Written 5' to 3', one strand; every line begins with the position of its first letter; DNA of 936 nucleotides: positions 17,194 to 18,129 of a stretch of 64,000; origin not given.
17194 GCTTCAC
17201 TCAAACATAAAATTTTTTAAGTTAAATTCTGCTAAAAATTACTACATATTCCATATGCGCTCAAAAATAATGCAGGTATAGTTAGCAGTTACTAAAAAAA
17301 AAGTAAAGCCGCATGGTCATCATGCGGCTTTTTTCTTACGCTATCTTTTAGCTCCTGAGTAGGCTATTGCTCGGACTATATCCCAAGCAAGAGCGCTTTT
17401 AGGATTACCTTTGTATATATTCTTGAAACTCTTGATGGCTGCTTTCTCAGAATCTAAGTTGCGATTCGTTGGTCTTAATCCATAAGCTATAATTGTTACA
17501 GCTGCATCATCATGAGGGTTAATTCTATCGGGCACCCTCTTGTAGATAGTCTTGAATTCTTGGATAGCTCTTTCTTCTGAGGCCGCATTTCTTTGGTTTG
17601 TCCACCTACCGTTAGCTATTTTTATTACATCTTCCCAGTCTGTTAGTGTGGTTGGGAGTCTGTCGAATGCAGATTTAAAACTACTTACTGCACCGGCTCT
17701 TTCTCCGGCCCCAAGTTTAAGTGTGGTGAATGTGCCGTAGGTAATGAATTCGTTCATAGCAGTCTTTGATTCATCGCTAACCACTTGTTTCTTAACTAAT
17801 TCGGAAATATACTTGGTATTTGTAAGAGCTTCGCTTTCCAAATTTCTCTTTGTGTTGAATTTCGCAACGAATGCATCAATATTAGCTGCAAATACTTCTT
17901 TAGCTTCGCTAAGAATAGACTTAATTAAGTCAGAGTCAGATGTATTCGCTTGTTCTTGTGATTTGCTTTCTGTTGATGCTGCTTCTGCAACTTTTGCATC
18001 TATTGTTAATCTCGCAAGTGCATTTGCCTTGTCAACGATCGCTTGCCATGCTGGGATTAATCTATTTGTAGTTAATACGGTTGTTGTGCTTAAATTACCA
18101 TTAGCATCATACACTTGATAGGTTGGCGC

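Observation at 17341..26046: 2901-aa giant surface protein occupying 13.6 % of the window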

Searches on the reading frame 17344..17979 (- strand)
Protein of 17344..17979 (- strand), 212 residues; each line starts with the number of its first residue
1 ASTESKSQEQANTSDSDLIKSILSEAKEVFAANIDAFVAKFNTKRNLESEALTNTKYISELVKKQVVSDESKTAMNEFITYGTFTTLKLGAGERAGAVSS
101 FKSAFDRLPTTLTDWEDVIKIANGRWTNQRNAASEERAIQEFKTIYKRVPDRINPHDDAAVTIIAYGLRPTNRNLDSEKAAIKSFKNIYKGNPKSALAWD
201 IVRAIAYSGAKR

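Call 25: find_homologous_proteins(query=window:17344-17979:-, max_evalue=0.001)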
Query window:17344-17979:- (212 aa): 344 proteins with E <= 0.001 among 522 candidates; the best 120 are listed.
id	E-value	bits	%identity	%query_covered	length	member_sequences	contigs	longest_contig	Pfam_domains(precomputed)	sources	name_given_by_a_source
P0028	3.9e-68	247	62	85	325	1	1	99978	-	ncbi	ncbi:MAG: hypothetical protein V1667_03085 [bacterium]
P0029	1.1e-63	233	60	92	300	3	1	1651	-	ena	-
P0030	1.5e-63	232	56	96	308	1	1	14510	-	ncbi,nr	ncbi:MAG: hypothetical protein PHQ42_03940, partial [Patescibacteria group bacterium]|nr:hypothetica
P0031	1.8e-61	226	56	92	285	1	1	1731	-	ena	-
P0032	5.0e-61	224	56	92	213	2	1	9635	-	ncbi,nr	ncbi:hypothetical protein KKF23_04375, partial [Patescibacteria group bacterium]|nr:hypothetical pro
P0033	6.6e-61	224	55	92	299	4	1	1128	-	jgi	-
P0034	1.2e-59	220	56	92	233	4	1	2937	-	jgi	-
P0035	2.3e-59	219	54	97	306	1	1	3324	-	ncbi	ncbi:MAG: hypothetical protein ACYC40_04200, partial [Patescibacteria group bacterium]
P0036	7.4e-59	217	53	90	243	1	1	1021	-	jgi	-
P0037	8.9e-59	217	54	90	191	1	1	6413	-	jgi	jgi:hypothetical protein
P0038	1.0e-58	217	53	90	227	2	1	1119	-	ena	-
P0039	3.4e-57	212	53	94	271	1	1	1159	-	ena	-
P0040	5.5e-57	211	58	84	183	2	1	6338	-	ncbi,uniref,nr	ncbi:hypothetical protein A3G56_00995 [Candidatus Falkowbacteria bacterium RIFCSPLOWO2_12_FULL_45_10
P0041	7.1e-57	211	50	99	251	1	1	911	-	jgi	jgi:hypothetical protein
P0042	7.9e-57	211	64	74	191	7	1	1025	-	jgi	-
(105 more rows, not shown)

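Call 29: search_solved_structures(query=A1, max_evalue=10)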
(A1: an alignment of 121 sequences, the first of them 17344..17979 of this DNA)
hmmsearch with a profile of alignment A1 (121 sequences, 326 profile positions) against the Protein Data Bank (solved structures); distinct sequences matched with E-value up to 10: 2.
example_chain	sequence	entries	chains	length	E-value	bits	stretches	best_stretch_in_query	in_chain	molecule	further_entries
9hvj_A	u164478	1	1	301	0.84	12.7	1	114-200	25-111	Cache domain protein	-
9mmu_A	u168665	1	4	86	5.5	10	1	104-174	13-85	M protein, serotype 5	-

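Call 35: predict_structure(alignment_id=A1)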
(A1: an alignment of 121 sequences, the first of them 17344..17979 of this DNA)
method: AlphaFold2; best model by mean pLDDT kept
length: 212 residues; sequences in the alignment: 121
mean_pLDDT: 94.2   pTM: 0.88
mean pLDDT of the five models: 94.2, 93.9, 93.6, 93.6, 93.2
residues with pLDDT >= 90: 194; 70-90: 6; 50-70: 6; < 50: 6
segments of 3 or more residues with pLDDT < 50: 6-9
pLDDT, mean of each block of 10 residues (from residue 1): 50 85 98 97 97 98 96 98 96 96 97 98 96 98 98 98 97 95 98 95 98 94
secondary structure, 60 per line:
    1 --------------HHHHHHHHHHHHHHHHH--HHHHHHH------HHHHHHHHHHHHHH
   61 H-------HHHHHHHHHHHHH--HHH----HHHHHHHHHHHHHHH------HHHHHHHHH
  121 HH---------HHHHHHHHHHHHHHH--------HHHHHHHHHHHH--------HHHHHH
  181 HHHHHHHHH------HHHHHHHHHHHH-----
elements in order: H15-31 H34-40 H47-61 H69-81 H91-105 H112-122 H132-146 H155-166 H175-189 H196-207

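Call 38: fold_search(model_id=the predicted structure, library=pdb)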
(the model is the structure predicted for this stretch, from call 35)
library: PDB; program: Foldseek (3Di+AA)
matches with E <= 10: 72; with E <= 0.001: 0
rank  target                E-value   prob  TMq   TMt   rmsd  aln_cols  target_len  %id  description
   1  6q7a                  1.5e+00  0.07  0.19  0.18  15.7       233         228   12  RORCVAR2 (RORGT, 264-499) IN COMPLEX WITH COMPOUND 4 AT 2.2A: Identification of N-aryl imidazoles as potent and selectiv (released 2019-11-27)
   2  3b0w_A                1.6e+00  0.07  0.20  0.19  16.0       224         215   13  Crystal structure of the orphan nuclear receptor ROR(gamma)t ligand-binding domain in complex with digoxin (released 2011-07-06)
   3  5w4v_A                2.0e+00  0.05  0.18  0.18  15.9       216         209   12  Structure of RORgt bound to a tertiary alcohol (released 2017-12-27)
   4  6slz_A                2.0e+00  0.05  0.18  0.17  16.0       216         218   13  Crystal structure of human ROR gamma LBD in complex with a (quinolinoxymethyl)benzamide inverse agonist (released 2020-09-09)
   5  6roc_A                2.1e+00  0.10  0.23  0.25  14.3       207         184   11  Crystal structure of Borrelia burgdorferi outer surface protein BBA69, mutant Leu214Met (Se-Met data) (released 2019-06-26)
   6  5apk_A                2.6e+00  0.04  0.17  0.16  15.7       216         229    8  Ligand complex of RORg LBD (released 2015-11-25)
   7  3dw8_A                2.6e+00  0.03  0.15  0.09  15.8       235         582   14  Structure of a Protein Phosphatase 2A Holoenzyme with B55 subunit (released 2008-10-07)
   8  5ixk_A                2.7e+00  0.04  0.17  0.17  15.9       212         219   12  RORgamma in complex with inverse agonist BIO399. (released 2016-06-15)
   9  5w4v_F                3.3e+00  0.04  0.18  0.19  15.8       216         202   12  Structure of RORgt bound to a tertiary alcohol (released 2017-12-27)
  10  7xqe_B                3.5e+00  0.04  0.19  0.19  15.9       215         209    9  Crystal Structure of human RORgamma (C455E) LBD in complex with compound XY039 (released 2023-05-31)
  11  5wwo_B                3.5e+00  0.04  0.18  0.16  15.1       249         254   12  Crystal structure of Enp1 (released 2017-06-28)
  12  8ptk_S                3.6e+00  0.02  0.14  0.06  18.3       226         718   12  Composite structure of Dynein-Dynactin-JIP3-LIS1 (released 2024-03-27)
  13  7xqe_A                3.8e+00  0.03  0.18  0.19  16.0       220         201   10  Crystal Structure of human RORgamma (C455E) LBD in complex with compound XY039 (released 2023-05-31)
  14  5w4v_E                3.8e+00  0.03  0.18  0.18  15.9       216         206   12  Structure of RORgt bound to a tertiary alcohol (released 2017-12-27)
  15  5eth_A                3.8e+00  0.03  0.18  0.18  15.9       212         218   13  RORy in complex with inverse agonist 3. (released 2016-04-27)
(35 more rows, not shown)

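Call 47: search_protein_representatives(alignment_id=A1)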
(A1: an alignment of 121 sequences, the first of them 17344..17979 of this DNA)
Query: 121 sequences, 326 profile positions. Proteins with E-value up to 0.001 (for the whole library): 1400; up to 1e-10: 1221; up to 1e-30: 940. The best 150 are listed.
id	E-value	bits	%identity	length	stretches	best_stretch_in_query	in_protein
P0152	1.7e-107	376.5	-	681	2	180-326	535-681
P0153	1.9e-107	376.4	-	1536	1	101-326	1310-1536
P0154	4.3e-107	375.2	-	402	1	63-326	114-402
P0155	1.2e-105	370.5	-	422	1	59-326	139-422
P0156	1.7e-105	369.9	-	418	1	71-326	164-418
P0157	3.6e-105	368.9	-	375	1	18-326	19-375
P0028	3.6e-105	368.9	-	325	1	43-326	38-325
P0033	1.1e-104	367.3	-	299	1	73-326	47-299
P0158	2.3e-104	366.3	-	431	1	95-326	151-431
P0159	6.4e-104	364.8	-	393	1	41-326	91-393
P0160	9.4e-104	364.2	-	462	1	66-326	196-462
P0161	2.0e-103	363.2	-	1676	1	32-326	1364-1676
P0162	7.6e-103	361.3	-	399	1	100-326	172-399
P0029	8.5e-103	361.1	-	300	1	74-326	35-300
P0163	8.7e-103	361.1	-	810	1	108-326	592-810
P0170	5.6e-101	355.1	-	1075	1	83-326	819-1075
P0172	3.1e-100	352.7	-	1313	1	42-326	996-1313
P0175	4.6e-100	352.1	-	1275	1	83-326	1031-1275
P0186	1.8e-97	343.6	-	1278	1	36-326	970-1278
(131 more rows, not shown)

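Call 54: find_related_loci(query=A1, collection=genome_contigs, flank=4000)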
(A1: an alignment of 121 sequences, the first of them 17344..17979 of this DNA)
Query A1 (212 aa) in genome_contigs; peptide patterns used: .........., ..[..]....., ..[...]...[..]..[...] (x = any residue, [..] = any of these).
596 stretches matched a pattern (row limit reached: there are more); 279 encode a relative of the query (tblastn E <= 1e-3); the best 80 are kept; 79 distinct loci.
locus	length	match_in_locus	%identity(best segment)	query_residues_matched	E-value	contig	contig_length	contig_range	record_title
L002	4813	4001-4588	58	17-212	1e-72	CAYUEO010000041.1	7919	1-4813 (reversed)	MAG TPA_asm: uncultured Gammaproteobacteria bacterium isolate SRP118108_co5_465 genome assembly, contig: NODE_11069_leng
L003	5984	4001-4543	62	33-212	5e-72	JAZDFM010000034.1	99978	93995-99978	MAG: bacterium isolate MEGAHIT-group-0.207 k141_450113, whole genome shotgun sequence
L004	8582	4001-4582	58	19-212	2e-71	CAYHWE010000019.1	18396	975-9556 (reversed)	MAG TPA_asm: uncultured Gammaproteobacteria bacterium isolate ERP119705_co15_594 genome assembly, contig: NODE_2999_leng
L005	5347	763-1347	58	19-212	4e-71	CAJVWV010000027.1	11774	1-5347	TPA_asm: uncultured bacterium isolate DRR093004_bin.4_MetaBAT_v2.12.1_MAG genome assembly, contig: NODE_3049_length_1177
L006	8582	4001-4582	57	19-212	2e-68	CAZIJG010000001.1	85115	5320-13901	MAG TPA_asm: uncultured Gammaproteobacteria bacterium isolate SRP191223_co1_20 genome assembly, contig: NODE_112_length_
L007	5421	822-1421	57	14-212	7e-68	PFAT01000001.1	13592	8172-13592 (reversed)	MAG: Candidatus Falkowbacteria bacterium CG10_big_fil_rev_8_21_14_0_10_44_15 CG10_8_21_14_0.10_scaffold_4447_c, whole ge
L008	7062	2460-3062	53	11-212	9e-68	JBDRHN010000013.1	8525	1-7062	MAG: bacterium isolate MEGAHIT-group-1.518 k141_948468, whole genome shotgun sequence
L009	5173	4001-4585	56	19-212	2e-67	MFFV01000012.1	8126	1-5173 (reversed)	MAG: Candidatus Falkowbacteria bacterium RIFCSPLOWO2_02_FULL_45_15 rifcsplowo2_02_scaffold_15704, whole genome shotgun s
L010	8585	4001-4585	55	19-212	3e-67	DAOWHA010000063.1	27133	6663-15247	MAG TPA_asm: bacterium isolate CSMAG_2005 CSMAG_2005_k141_2745942_length_27133_cov_9.0000, whole genome shotgun sequence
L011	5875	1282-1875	55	16-212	1e-67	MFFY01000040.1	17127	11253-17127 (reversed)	MAG: Candidatus Falkowbacteria bacterium RIFCSPLOWO2_12_FULL_45_13 rifcsplowo2_12_scaffold_3983, whole genome shotgun se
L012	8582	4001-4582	52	19-212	6e-67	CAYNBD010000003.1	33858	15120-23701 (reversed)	MAG TPA_asm: uncultured Gammaproteobacteria bacterium isolate binchicken_co129_838 genome assembly, contig: NODE_3301_le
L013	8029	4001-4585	55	19-212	1e-66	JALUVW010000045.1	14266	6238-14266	MAG: Candidatus Falkowbacteria bacterium isolate 128-326_metabat2_scaf2bin.076 128-326_scaffold_1923_c1, whole genome sh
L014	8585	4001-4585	55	19-212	1e-66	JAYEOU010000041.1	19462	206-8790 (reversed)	MAG: Patescibacteria group bacterium isolate MAG021 MAG021_41, whole genome shotgun sequence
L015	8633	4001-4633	53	1-212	2e-66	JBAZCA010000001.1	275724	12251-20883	MAG: Patescibacteria group bacterium isolate SO_2017_GW1_125 NODE_317_length_275724_cov_8.808499_OW334_2017, whole genom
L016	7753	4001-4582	54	19-212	4e-66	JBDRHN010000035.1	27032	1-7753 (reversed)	MAG: bacterium isolate MEGAHIT-group-1.518 k141_9019069, whole genome shotgun sequence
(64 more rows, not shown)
